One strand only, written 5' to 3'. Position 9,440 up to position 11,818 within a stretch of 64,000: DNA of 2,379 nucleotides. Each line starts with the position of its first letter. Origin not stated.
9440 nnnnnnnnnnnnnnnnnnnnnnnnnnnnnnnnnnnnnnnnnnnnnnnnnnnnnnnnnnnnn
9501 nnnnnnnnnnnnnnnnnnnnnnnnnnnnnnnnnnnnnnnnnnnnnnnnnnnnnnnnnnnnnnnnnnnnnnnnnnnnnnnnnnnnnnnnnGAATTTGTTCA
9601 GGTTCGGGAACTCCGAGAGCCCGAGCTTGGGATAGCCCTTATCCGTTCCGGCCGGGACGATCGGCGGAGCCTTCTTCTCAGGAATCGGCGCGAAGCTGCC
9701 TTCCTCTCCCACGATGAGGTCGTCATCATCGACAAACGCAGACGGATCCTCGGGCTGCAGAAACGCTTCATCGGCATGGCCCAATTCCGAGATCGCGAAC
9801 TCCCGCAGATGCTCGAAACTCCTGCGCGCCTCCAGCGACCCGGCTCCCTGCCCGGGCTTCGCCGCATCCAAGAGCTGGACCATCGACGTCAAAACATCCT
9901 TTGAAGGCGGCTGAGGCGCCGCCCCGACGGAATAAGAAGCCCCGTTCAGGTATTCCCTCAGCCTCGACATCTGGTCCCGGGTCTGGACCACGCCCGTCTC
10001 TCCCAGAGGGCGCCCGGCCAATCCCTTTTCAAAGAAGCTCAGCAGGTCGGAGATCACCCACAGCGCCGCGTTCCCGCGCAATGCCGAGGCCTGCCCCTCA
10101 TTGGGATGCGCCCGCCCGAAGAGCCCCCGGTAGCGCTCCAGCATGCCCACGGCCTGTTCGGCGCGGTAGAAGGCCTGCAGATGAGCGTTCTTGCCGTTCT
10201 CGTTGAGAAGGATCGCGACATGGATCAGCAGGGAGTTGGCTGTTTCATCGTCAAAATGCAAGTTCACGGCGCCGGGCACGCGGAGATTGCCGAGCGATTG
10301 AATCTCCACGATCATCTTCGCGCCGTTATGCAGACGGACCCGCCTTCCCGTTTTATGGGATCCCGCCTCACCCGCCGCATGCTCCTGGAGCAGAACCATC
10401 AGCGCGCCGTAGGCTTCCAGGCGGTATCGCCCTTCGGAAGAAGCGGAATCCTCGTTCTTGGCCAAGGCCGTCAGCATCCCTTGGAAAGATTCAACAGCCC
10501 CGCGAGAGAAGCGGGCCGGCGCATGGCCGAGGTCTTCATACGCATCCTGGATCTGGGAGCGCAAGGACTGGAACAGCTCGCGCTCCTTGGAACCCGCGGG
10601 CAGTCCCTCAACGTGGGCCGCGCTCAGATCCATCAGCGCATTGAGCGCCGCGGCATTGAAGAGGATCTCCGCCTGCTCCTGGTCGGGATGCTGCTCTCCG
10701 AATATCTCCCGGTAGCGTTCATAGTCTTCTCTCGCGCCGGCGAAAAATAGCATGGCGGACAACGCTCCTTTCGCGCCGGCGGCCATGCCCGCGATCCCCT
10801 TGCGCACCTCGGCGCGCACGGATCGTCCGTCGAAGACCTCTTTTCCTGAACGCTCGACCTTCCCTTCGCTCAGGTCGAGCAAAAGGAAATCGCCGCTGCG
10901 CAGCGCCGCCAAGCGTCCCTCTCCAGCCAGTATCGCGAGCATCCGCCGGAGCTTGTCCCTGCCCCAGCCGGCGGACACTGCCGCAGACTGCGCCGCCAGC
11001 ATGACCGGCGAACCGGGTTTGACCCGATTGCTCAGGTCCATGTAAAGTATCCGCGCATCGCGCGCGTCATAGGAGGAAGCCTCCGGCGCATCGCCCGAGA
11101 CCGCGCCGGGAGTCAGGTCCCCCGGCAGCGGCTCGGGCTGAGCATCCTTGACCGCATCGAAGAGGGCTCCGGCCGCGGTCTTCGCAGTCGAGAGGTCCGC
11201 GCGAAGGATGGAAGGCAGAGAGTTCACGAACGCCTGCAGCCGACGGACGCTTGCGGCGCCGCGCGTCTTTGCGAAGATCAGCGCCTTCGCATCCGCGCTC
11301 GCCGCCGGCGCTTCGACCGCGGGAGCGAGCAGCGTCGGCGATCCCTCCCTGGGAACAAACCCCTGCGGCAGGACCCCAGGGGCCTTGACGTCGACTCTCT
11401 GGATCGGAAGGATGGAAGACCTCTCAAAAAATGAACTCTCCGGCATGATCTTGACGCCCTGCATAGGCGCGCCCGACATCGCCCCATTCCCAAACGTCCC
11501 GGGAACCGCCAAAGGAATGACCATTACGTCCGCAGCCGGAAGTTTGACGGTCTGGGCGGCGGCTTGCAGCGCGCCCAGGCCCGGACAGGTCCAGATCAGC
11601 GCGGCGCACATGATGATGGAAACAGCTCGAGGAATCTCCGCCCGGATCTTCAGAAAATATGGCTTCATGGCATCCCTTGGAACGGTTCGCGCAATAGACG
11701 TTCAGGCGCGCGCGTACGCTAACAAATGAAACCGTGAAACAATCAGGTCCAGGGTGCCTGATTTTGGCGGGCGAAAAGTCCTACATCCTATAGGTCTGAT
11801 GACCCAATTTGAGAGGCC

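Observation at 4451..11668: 2405-aa single ORF joining a ClpA/B-type double AAA+ unfoldase, a HAD-like phosphatase domain, a polytopic membrane region and an HtpX/M48 zinc peptidase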

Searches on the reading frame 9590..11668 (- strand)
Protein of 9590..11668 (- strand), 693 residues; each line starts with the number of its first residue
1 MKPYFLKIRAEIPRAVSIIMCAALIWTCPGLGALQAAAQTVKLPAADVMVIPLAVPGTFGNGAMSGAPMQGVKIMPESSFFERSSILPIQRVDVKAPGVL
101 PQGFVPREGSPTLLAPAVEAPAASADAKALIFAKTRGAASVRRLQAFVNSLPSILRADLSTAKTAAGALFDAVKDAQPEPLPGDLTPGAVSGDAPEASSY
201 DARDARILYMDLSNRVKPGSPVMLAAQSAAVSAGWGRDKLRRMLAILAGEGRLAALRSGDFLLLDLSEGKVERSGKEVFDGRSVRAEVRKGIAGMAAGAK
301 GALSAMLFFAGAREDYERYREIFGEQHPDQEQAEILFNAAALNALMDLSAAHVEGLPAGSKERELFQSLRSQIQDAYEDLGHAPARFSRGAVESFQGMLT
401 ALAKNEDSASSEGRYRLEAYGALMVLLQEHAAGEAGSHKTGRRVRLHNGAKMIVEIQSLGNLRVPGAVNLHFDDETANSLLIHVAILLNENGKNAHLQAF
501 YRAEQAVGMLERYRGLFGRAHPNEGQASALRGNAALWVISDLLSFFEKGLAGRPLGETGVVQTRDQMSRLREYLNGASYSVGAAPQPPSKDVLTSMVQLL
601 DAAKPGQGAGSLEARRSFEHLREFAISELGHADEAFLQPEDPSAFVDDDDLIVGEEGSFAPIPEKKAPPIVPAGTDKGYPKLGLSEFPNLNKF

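Call 7: search_protein_families(library=pfam, proteins=[window:9590-11668:-], max_evalue=5)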
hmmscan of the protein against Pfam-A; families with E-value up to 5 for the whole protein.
seq(693 aa): 1 family
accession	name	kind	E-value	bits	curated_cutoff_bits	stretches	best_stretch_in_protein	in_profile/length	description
PF13374.12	TPR_10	-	0.12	12.9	27.5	0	313-329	26-42/42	Tetratricopeptide repeat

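Call 43: find_homologous_proteins(query=window:9599-11668:-, max_evalue=0.001)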
Query window:9599-11668:-: 8000 candidates shared short words with the query, none scored E <= 0.001.
